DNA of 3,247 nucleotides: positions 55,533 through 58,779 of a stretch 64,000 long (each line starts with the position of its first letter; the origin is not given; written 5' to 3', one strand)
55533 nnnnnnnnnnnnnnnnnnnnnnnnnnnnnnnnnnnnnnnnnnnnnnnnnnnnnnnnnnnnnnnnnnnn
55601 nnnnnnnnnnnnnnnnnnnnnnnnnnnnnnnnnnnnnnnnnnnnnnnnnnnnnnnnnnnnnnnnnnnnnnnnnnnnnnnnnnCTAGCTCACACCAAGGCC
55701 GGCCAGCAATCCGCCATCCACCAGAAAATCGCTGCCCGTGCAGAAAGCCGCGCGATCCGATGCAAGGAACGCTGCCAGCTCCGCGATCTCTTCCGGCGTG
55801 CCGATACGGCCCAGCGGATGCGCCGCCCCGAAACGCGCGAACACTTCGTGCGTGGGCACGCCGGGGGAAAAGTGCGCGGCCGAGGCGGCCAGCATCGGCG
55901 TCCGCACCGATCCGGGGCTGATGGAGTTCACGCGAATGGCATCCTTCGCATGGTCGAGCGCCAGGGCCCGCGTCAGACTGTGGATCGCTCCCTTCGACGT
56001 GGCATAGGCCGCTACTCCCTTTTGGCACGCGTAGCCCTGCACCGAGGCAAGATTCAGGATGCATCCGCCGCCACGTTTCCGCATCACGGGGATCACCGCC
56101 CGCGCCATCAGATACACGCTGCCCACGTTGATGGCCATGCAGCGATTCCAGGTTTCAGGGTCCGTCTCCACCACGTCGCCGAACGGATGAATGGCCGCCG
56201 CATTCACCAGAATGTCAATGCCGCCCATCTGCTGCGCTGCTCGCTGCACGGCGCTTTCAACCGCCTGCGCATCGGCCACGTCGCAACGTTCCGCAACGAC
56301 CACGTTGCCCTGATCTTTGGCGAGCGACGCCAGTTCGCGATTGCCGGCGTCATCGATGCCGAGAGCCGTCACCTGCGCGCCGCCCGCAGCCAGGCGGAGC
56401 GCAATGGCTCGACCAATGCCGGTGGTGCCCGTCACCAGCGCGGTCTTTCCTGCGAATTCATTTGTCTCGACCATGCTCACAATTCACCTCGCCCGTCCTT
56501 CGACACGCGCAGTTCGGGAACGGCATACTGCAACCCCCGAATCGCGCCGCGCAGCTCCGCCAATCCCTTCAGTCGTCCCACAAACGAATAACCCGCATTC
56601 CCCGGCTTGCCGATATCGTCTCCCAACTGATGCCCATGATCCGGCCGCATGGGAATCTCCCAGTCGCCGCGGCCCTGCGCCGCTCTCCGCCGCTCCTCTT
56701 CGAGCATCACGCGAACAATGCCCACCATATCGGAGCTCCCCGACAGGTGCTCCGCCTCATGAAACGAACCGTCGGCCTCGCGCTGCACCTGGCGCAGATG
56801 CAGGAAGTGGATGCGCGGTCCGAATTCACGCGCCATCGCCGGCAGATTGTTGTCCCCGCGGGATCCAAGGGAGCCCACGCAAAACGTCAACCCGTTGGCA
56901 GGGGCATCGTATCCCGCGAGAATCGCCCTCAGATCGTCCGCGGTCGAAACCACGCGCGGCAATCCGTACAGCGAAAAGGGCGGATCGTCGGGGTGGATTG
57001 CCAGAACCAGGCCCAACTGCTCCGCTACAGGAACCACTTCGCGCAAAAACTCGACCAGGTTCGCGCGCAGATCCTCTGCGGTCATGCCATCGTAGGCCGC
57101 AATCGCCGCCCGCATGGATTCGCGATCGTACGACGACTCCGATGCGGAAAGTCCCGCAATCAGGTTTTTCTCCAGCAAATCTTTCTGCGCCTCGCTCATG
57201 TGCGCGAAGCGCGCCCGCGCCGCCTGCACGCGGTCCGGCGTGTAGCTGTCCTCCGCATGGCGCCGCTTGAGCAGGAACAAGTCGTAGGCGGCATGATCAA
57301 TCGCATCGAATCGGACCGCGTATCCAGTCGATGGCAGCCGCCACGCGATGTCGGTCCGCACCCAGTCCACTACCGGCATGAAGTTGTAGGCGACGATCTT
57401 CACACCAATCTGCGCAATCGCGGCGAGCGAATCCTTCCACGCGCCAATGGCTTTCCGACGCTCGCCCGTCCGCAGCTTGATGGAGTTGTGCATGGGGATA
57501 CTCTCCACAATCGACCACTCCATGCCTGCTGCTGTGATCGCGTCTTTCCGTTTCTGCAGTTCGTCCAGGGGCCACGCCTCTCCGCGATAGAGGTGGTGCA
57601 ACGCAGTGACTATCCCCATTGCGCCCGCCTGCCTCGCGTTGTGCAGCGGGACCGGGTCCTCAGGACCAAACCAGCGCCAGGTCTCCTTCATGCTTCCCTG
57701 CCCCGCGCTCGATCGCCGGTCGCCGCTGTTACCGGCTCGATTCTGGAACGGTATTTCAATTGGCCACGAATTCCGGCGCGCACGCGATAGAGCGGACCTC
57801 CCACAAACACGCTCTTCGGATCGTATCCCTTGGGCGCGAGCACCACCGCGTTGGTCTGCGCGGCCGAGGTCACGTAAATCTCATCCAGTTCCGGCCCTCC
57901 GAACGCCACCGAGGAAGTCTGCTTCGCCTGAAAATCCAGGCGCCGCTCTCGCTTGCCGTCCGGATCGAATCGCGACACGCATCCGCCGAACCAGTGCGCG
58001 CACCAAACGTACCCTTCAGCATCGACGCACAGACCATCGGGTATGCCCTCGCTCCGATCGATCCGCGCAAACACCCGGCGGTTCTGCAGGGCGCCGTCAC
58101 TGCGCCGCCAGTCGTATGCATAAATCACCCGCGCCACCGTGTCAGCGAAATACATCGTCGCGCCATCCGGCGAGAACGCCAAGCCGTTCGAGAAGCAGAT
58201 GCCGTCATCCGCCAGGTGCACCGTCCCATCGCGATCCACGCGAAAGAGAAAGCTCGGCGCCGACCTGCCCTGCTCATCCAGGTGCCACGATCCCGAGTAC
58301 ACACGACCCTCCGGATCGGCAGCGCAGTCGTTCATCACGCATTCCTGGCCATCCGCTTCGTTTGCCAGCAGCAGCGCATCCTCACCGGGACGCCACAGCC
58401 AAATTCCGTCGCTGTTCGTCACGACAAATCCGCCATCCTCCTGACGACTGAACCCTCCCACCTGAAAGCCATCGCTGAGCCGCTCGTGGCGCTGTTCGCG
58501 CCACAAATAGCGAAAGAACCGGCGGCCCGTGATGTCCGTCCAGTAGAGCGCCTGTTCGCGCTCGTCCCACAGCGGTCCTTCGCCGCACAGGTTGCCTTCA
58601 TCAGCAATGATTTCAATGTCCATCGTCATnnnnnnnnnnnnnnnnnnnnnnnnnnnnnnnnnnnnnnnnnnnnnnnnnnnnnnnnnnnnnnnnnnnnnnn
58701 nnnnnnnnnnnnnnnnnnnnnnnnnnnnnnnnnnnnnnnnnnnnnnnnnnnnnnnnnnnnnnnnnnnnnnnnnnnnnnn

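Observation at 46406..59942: Candidate composite hexose (mannoside?) utilisation system combining Tat-exported unknown enzymes with two parallel catabolic branches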

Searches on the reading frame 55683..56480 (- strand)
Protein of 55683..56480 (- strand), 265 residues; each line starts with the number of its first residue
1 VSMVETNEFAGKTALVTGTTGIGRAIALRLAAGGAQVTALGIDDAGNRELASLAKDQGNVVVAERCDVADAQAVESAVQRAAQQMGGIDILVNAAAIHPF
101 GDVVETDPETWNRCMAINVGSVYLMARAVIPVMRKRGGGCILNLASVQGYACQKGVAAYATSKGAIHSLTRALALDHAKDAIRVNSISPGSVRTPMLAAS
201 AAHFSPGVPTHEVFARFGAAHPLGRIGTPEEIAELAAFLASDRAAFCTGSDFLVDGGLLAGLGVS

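Call 4: search_protein_families(library=pfam, proteins=[window:55683-56480:-], max_evalue=0.01)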
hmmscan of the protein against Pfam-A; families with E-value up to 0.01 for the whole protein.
window:55683-56480:- (265 aa): 5 families
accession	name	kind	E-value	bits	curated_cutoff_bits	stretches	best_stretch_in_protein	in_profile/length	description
PF13561.12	adh_short_C2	-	3e-66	223.8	27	1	19-258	5-235/236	Enoyl-(Acyl carrier protein) reductase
PF00106.31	adh_short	-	1.7e-50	171.6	26.6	1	12-200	1-190/195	short chain dehydrogenase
PF08659.16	KR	-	3.3e-11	43.9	22.6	1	13-172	2-162/180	KR domain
PF23441.1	SDR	-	1.4e-06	28.3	27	1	42-258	45-255/258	SDR-like rossmann domain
PF02826.25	2-Hacid_dh_C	-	0.0078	16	25.1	0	6-43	31-68/178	D-isomer specific 2-hydroxyacid dehydrogenase, NAD binding domain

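Call 5: search_protein_families(library=ncbifam, proteins=[window:55683-56480:-], max_evalue=0.01)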
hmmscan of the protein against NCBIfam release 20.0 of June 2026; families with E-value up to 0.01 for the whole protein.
window:55683-56480:- (265 aa): 239 families (the best 25 are shown)
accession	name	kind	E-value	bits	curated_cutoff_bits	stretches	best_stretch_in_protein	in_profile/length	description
NF004791.0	PRK06138.1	equivalog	1.5e-74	250.5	312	1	9-260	3-251/252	SDR family oxidoreductase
NF005559.1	PRK07231.1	subfamily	6.4e-68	228.9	215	1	9-259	2-248/249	glucose 1-dehydrogenase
NF052558.1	MBtsdlDhBudC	equivalog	5.1e-65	219.5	270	1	9-260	1-243/250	meso-2,3-butanediol dehydrogenase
NF005007.0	PRK06398.1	equivalog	6.8e-63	212.2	341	1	7-264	3-251/259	aldose dehydrogenase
NF004818.0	PRK06172.1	equivalog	1.2e-56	191.9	336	1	7-260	3-252/253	SDR family oxidoreductase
NF005469.0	PRK07063.1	equivalog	5e-56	190.1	306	1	7-258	3-254/260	SDR family oxidoreductase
NF006121.0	PRK08265.1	subfamily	1.5e-55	188.5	294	1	7-258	3-245/263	short chain dehydrogenase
NF006080.0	PRK08226.1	equivalog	3.5e-55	187.2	356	1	9-257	4-252/263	SDR family oxidoreductase UcpA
NF009466.0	PRK12826.1-2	subfamily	3.7e-54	183.8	222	1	13-258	5-244/248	3-oxoacyl-ACP reductase FabG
NF005473.0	PRK07069.1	equivalog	4.1e-54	183.9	339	1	6-260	5-261/262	SDR family oxidoreductase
NF009093.0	PRK12429.1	subfamily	4.7e-54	183.4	258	1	9-260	3-258/259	3-hydroxybutyrate dehydrogenase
NF004198.0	PRK05653.1-3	equivalog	4.9e-54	183.4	296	1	9-258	5-246/248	3-oxoacyl-ACP reductase FabG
NF009468.0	PRK12826.1-4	equivalog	1.2e-53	182.4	318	1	7-259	3-248/256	SDR family oxidoreductase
TIGR01963.1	PHB_DH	subfamily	3.1e-53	180.6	307.05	1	12-260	2-254/255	3-hydroxybutyrate dehydrogenase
TIGR01830.1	3oxo_ACP_reduc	equivalog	3.2e-52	177.6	297.75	1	14-258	1-238/239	3-oxoacyl-[acyl-carrier-protein] reductase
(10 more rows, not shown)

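Call 63: search_solved_structures(query=window:55683-56480:-, max_evalue=1e-20)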
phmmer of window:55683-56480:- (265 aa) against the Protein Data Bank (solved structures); distinct sequences matched with E-value up to 1e-20: 399 (the best 60 are shown).
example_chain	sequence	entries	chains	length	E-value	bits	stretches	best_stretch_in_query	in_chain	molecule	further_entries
3vtz_A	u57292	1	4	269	3e-54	187.2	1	7-264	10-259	Glucose 1-dehydrogenase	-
4dqx_A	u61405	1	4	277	1.2e-50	175.4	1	12-260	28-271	Probable oxidoreductase protein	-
6xew_A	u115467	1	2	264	2.2e-42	148.3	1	8-261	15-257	2,3-butanediol dehydrogenase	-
6vsp_A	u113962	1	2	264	2.3e-42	148.3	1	8-263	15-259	2,3-butanediol dehydrogenase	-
6xex_A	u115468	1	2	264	1.3e-41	145.7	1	8-263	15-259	2,3-butanediol dehydrogenase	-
4ni5_A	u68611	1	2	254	2.6e-41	144.8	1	9-260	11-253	Oxidoreductase, short-chain dehydrogenase/reductase family protein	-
4gh5_A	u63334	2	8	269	2.1e-40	141.9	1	14-260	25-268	Short-chain dehydrogenase/reductase SDR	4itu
4ure_A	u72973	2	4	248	4.3e-40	140.8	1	10-260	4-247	CYCLOHEXANOL DEHYDROGENASE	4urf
5itv_A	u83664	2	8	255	4.9e-40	140.6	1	10-260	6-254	Dihydroanticapsin 7-dehydrogenase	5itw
4wec_A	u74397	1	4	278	1.4e-39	139.1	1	3-259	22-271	Short chain dehydrogenase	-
5jc8_A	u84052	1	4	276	3.8e-39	137.7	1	7-260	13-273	Putative short-chain dehydrogenase/reductase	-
2d1y_A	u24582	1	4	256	4.4e-39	137.5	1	9-261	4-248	hypothetical protein TT0321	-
2dtd_A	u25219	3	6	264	2.8e-38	134.9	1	9-259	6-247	Glucose 1-dehydrogenase related protein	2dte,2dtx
2zk7_A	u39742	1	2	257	3.4e-38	134.6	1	9-258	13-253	Glucose 1-dehydrogenase related protein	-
3wye_A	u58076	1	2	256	3.4e-38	134.6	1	12-259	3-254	Diacetyl reductase [(S)-acetoin forming],L-2,3-butanediol dehydrogenase,Diacetyl reductase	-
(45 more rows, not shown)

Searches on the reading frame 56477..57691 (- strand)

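Call 4: search_protein_families(library=pfam, proteins=[window:56477-57691:-], max_evalue=0.01)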
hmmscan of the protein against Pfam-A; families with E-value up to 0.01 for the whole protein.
window:56477-57691:- (404 aa): 2 families
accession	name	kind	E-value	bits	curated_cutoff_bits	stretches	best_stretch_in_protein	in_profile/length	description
PF03786.19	UxuA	-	1e-105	353.8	23.7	1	1-387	1-350/352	D-mannonate dehydratase (UxuA)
PF01261.30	AP_endonuc_2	-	4.5e-13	49.9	31.1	1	156-314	64-200/249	Xylose isomerase-like TIM barrel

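Call 5: search_protein_families(library=ncbifam, proteins=[window:56477-57691:-], max_evalue=0.01)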
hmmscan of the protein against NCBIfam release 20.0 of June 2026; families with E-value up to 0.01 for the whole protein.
window:56477-57691:- (404 aa): 2 families
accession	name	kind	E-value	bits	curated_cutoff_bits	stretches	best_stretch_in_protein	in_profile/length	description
NF003027.0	PRK03906.1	subfamily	1.4e-149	498.3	191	1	1-388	1-378/385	mannonate dehydratase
TIGR00695.1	uxuA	equivalog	1.2e-132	442.7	199.55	1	1-388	1-388/394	mannonate dehydratase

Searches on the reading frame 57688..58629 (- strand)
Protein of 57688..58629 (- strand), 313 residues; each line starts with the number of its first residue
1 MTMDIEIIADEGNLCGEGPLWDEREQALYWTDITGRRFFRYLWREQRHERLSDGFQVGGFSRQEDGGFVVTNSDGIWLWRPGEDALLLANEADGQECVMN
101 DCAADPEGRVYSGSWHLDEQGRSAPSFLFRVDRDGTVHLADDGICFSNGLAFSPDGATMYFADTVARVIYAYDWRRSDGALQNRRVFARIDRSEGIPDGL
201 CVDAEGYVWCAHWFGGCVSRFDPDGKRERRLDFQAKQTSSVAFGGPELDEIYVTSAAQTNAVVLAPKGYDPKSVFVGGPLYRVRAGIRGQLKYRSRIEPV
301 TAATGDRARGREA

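Call 4: search_protein_families(library=pfam, proteins=[window:57688-58629:-], max_evalue=0.01)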
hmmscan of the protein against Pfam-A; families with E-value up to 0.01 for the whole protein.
window:57688-58629:- (313 aa): 1 family
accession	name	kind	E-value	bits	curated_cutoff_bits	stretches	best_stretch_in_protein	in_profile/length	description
PF08450.18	SGL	-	1.8e-73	247.6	26.3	1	15-256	1-245/246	SMP-30/Gluconolactonase/LRE-like region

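Call 95: search_protein_families(library=pfam, proteins=[window:57688-58629:-], max_evalue=0.01)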
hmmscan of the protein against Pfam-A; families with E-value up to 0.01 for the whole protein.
window:57688-58629:- (313 aa): 1 family
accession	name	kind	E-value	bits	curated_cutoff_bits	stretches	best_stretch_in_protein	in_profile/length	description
PF08450.18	SGL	-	1.8e-73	247.6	26.3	1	15-256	1-245/246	SMP-30/Gluconolactonase/LRE-like region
